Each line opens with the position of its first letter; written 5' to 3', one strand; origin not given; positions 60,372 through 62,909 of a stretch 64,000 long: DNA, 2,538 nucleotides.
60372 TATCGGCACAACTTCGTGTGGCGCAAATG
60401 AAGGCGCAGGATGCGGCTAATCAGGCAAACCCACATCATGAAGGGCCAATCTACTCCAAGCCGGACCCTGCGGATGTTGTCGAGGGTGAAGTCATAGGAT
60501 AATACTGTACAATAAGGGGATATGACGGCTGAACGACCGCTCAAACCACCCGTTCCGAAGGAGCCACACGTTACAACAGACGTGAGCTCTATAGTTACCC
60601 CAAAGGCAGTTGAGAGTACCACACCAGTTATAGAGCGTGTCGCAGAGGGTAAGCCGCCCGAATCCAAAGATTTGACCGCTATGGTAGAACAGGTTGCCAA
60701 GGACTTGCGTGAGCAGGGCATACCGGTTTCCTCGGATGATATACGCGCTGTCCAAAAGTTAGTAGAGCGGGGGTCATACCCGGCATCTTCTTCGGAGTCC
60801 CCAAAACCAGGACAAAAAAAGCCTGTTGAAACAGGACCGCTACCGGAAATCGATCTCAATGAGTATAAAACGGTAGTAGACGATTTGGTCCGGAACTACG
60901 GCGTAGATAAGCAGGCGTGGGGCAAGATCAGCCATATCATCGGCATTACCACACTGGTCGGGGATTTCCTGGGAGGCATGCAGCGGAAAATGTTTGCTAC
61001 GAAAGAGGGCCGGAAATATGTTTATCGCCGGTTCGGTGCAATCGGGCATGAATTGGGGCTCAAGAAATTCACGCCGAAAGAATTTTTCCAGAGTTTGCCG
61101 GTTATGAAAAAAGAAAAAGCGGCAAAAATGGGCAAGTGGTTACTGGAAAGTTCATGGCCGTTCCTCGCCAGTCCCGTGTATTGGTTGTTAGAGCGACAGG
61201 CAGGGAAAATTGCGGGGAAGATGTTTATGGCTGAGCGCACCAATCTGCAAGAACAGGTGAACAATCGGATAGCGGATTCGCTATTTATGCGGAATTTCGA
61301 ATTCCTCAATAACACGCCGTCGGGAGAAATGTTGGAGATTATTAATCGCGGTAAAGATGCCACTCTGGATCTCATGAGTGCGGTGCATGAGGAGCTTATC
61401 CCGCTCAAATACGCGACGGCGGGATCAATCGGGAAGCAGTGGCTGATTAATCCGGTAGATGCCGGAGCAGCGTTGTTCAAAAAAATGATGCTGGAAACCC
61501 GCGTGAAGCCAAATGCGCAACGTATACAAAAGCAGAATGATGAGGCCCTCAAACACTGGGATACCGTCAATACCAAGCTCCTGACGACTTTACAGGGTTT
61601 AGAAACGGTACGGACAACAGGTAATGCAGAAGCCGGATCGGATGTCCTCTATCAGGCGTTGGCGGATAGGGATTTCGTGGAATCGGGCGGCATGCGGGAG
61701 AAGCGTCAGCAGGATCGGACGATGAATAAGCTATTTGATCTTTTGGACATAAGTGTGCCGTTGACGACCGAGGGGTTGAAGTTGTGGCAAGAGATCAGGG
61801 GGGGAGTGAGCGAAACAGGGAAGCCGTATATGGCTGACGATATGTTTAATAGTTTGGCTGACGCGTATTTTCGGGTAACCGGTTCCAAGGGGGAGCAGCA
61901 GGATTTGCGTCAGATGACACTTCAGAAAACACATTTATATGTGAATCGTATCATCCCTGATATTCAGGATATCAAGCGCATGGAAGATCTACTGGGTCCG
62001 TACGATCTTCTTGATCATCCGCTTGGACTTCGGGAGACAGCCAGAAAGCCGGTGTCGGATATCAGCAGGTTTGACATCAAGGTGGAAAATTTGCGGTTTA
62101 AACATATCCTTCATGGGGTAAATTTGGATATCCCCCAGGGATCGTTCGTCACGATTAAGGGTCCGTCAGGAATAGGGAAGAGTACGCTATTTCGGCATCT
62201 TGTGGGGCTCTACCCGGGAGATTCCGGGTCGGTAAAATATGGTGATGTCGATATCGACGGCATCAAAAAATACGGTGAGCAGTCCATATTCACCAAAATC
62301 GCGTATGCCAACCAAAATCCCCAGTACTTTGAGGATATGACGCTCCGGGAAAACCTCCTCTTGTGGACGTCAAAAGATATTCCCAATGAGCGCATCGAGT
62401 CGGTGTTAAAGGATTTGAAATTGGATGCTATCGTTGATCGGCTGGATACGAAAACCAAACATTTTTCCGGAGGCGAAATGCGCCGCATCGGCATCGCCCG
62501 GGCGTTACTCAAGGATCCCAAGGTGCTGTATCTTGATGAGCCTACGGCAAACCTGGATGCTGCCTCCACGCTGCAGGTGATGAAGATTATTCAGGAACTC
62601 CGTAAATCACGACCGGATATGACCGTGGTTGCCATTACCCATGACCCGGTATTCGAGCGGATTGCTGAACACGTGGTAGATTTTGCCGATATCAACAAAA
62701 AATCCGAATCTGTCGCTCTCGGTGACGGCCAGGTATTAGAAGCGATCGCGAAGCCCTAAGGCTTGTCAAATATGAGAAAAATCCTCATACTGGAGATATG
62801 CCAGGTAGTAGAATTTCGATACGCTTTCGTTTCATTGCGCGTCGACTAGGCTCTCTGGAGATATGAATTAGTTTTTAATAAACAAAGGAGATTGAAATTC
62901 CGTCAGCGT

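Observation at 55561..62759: Three tandem paralogous ABC ATPases fused to exporter-TMD-like N-domains that lack convincing TM helices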

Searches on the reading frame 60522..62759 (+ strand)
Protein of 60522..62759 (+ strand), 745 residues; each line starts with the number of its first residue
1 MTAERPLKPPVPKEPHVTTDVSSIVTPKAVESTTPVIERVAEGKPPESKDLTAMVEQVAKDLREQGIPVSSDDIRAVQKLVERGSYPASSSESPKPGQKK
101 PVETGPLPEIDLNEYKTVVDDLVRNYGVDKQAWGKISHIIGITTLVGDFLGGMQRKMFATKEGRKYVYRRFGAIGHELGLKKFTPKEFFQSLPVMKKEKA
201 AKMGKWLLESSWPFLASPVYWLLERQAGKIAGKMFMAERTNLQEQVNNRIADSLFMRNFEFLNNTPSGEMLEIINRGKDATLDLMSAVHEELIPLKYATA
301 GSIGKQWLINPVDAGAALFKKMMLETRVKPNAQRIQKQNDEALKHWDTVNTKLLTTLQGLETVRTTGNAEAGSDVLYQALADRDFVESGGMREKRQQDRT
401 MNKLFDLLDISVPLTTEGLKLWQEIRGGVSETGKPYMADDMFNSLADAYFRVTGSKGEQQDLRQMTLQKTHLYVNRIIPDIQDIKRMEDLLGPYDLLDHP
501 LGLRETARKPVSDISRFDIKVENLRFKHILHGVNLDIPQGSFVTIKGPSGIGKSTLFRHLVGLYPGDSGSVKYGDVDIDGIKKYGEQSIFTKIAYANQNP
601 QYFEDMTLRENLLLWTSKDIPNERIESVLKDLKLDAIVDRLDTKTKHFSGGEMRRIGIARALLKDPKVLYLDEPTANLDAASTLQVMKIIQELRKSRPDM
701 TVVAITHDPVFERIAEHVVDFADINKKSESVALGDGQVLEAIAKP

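Call 3: search_protein_families(library=pfam, proteins=[window:60522-62759:+], max_evalue=0.1)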
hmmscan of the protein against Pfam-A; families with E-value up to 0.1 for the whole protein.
window:60522-62759:+ (745 aa): 8 families
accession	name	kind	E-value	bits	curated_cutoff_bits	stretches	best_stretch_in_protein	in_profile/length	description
PF00005.33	ABC_tran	-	3.4e-31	109.1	25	1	530-676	1-137/137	ABC transporter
PF13304.12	AAA_21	-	2.7e-05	24.8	27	1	654-711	243-302/304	AAA domain, putative AbiEii toxin, Type IV TA system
PF13401.12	AAA_22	-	0.0014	19.4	27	1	541-603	6-64/130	AAA domain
PF20720.3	nSTAND3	-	0.0026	17.9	27.2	1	541-566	18-43/155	Novel STAND NTPase 3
PF13191.12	AAA_16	-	0.018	16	32.6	1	538-561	22-45/167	AAA ATPase domain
PF03193.22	RsgA_GTPase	-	0.044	14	30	1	540-562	106-128/174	RsgA GTPase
PF05729.18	NACHT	-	0.048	13.9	26.7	0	543-561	3-21/167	NACHT domain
PF13173.12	AAA_14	-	0.089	13.2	27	0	542-593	4-57/129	AAA domain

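Call 4: search_protein_families(library=ncbifam, proteins=[window:60522-62759:+], max_evalue=0.01)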
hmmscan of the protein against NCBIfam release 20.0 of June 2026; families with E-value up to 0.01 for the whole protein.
window:60522-62759:+ (745 aa): 188 families (the best 25 are shown)
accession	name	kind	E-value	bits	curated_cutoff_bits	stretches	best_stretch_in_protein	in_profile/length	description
TIGR02857.1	CydD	equivalog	1.4e-38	133.1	435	1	521-720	324-528/529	thiol reductant ABC exporter subunit CydD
TIGR02868.1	CydC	equivalog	3.9e-37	128.1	329.05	1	516-709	332-530/530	thiol reductant ABC exporter subunit CydC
TIGR03608.1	L_ocin_972_ABC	subfamily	4.9e-35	120.9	254.85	1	525-720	9-205/206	putative bacteriocin export ABC transporter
TIGR02982.1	heterocyst_DevA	subfamily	4.1e-32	111.5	295.8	1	527-721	18-214/220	ABC exporter ATP-binding subunit, DevA family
TIGR04521.1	ECF_ATPase_2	equivalog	1.4e-31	109.7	330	1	527-708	18-204/279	energy-coupling factor transporter ATPase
TIGR02673.1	FtsE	equivalog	2.5e-31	109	264.85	1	527-712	15-201/214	cell division ATP-binding protein FtsE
NF008364.0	PRK11160.1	equivalog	1.4e-30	106.5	630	1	516-708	336-534/575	heme ABC transporter ATP-binding protein/permease CydC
TIGR03375.1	type_I_sec_LssB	subfamily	3e-30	105.1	693.1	1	527-718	480-671/696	type I secretion system permease/ATPase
TIGR04406.1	LPS_export_lptB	equivalog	6.4e-30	104.2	240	1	526-712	13-197/239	LPS export ABC transporter ATP-binding protein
TIGR02315.1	ABC_phnC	equivalog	1.1e-29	103.5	266.1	1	527-720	15-218/243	phosphonate ABC transporter ATP-binding protein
TIGR03864.1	PQQ_ABC_ATP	hypoth_equivalog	4.6e-29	101.5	302.25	1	527-707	14-191/236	ABC transporter, ATP-binding subunit, PQQ-dependent alcohol dehydrogenase system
TIGR01188.1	drrA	subfamily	6.1e-29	101.3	312.45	1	530-708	9-183/302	daunorubicin resistance ABC transporter, ATP-binding protein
NF007601.2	PRK10247.1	equivalog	2.8e-28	98.8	292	1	527-719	14-202/204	iron efflux ABC transporter ATP-binding subunit FetA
NF040933.2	ABC_arch_GlcV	equivalog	3e-28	98.7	450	1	529-710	21-203/357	glucose ABC transporter ATP-binding protein GlcV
NF008653.0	PRK11650.1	subfamily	5.8e-28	98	432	1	527-710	17-196/357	sn-glycerol-3-phosphate ABC transporter ATP-binding protein UgpC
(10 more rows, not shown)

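Call 32: search_protein_families(library=padloc, proteins=[window:60522-62759:+], max_evalue=0.01)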
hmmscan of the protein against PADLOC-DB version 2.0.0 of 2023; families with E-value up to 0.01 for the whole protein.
window:60522-62759:+ (745 aa): 7 families
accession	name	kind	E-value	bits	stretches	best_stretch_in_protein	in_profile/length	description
PDLC04135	mad3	-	1.3e-26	92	2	642-735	258-352/374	mads_3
PDLC04140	mad8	-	1e-11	42.9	1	527-709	14-234/314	mads_8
PDLC02914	ATPase-Toprim_I-B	-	8.4e-07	26.5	1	646-713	183-249/443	-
PDLC02980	AriA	-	9.7e-06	23.7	1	653-710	243-301/304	-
PDLC03859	LmuB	-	5e-05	20.7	0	526-559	13-43/611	-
PDLC04180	HEC-01A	-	0.00088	16.5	0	645-709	252-318/382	-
PDLC04213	HEC-02A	-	0.0025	15.4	1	661-714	227-278/337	-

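Call 60: predict_structure(alignment_id=A4)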
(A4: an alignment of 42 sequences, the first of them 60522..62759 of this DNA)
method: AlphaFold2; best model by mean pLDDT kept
length: 745 residues; sequences in the alignment: 42
mean_pLDDT: 73.3   pTM: 0.53
mean pLDDT of the five models: 73.3, 72.2, 69.7, 66.7, 64.8
residues with pLDDT >= 90: 29; 70-90: 483; 50-70: 166; < 50: 67
segments of 3 or more residues with pLDDT < 50: 1-21, 86-111, 259-263, 731-745
pLDDT, mean of each block of 10 residues (from residue 1): 41 37 68 82 78 87 78 79 52 32 36 64 74 82 82 74 73 70 69 67 75 77 84 87 85 65 60 84 85 81 75 74 70 65 67 63 57 72 72 71 71 67 66 63 71 74 79 78 81 71 84 90 85 90 86 86 79 90 85 75 72 73 85 82 76 81 86 70 78 84 85 84 76 45 40
secondary structure, 60 per line:
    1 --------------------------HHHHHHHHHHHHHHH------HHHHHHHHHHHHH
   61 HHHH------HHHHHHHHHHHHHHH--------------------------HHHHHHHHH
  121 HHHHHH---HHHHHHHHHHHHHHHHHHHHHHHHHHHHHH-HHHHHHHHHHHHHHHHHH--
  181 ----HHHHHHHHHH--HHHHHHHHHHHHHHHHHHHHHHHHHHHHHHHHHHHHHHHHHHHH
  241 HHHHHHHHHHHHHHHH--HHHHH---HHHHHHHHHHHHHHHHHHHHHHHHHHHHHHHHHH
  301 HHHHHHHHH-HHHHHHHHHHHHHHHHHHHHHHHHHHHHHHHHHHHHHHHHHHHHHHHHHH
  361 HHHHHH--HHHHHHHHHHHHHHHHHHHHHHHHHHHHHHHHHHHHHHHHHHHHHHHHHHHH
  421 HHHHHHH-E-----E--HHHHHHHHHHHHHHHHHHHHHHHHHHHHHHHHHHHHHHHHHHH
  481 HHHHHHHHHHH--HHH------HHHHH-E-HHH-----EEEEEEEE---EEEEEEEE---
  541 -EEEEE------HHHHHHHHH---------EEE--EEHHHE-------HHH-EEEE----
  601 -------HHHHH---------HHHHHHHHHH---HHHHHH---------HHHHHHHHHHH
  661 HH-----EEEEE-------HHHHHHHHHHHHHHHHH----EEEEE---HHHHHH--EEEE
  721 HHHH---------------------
elements in order (helices of 4 or more, strands of 3 or more residues): H27-41 H48-64 H71-85 H112-126 H130-159 H161-178 H185-194 H197-256 H259-263 H267-309 H311-366 H369-427 H438-491 H503-507 E519-526 E530-537 E542-546 H553-561 E571-573 E593-596 H608-612 H622-631 H635-640 H650-662 E668-672 H680-696 E701-705 H709-714 E717-720 H721-724

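Call 62: fold_search(model_id=the predicted structure, library=pdb)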
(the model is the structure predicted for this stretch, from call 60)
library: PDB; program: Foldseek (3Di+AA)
matches with E <= 10: 1403; with E <= 0.001: 1169
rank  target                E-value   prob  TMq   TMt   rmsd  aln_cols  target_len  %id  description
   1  9iqg_B                2.2e-18  1.00  0.53  0.62   8.7       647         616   18  Cryo-EM structure of MsRv1273c/72c from Mycobacterium smegmatis in the ATP|ADP+Vi-bound Occ (Vi) state (released 2025-05-14)
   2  9bd6_A                3.6e-18  1.00  0.53  0.66   6.8       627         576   16  PaMsbA in an occluded, outward conformation (released 2025-09-03)
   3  4ayx                  3.6e-18  1.00  0.40  0.49  11.3       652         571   19  STRUCTURE OF THE HUMAN MITOCHONDRIAL ABC TRANSPORTER, ABCB10 (ROD FORM B) (released 2012-07-11)
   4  7pr1_A                4.1e-18  1.00  0.53  0.65   7.6       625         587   17  Structure of CtAtm1 in the occluded conformation with ATP bound (released 2022-08-10)
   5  3wmf                  5.4e-18  1.00  0.46  0.56  10.3       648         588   18  Crystal structure of an inward-facing eukaryotic ABC multitrug transporter G277V/A278V/A279V mutant (released 2014-03-19)
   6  3wmg_A                5.6e-18  1.00  0.47  0.57  10.3       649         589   18  Crystal structure of an inward-facing eukaryotic ABC multidrug transporter G277V/A278V/A279V mutant in complex with an (released 2014-04-30)
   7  4ayw                  6.7e-18  1.00  0.38  0.47  10.1       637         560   18  STRUCTURE OF THE HUMAN MITOCHONDRIAL ABC TRANSPORTER, ABCB10 (PLATE FORM) (released 2012-07-11)
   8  4ayt                  7.3e-18  1.00  0.41  0.52   9.9       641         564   18  STRUCTURE OF THE HUMAN MITOCHONDRIAL ABC TRANSPORTER, ABCB10 (released 2012-07-11)
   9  8px9_B                7.7e-18  1.00  0.52  0.66   6.9       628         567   16  Structure of the antibacterial peptide ABC transporter McjD, solved at wavelength 2.75 A (released 2023-10-25)
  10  8vpb_A                9.1e-18  1.00  0.45  0.47   8.7       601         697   19  Cryo-EM structure of the ABC transporter PCAT1 bound with MgADP_Class_2 (released 2024-10-30)
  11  8vox_A                9.5e-18  1.00  0.50  0.63   7.5       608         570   19  Cryo-EM structure of the ABC transporter PCAT1 cysteine-free core bound with MgADP (released 2024-10-30)
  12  5mkk_B                9.5e-18  1.00  0.46  0.57   8.4       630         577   16  Crystal structure of the heterodimeric ABC transporter TmrAB, a homolog of the antigen translocation complex TAP (released 2017-01-18)
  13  7n5b_A                1.0e-17  1.00  0.50  0.61  11.9       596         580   17  Structure of AtAtm3 in the outward-facing conformation (released 2022-04-13)
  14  8wcx_B                1.0e-17  1.00  0.47  0.54  10.1       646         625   17  Cryo-EM structure of MsRv1273c/72c from Mycobacterium smegmatis in the AMPPNP-bound IFasym-1 state (released 2025-03-26)
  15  7ph3_A                1.2e-17  1.00  0.50  0.61   7.6       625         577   16  AMP-PNP bound nanodisc reconstituted MsbA with nanobodies, spin-labeled at position A60C (released 2022-08-24)
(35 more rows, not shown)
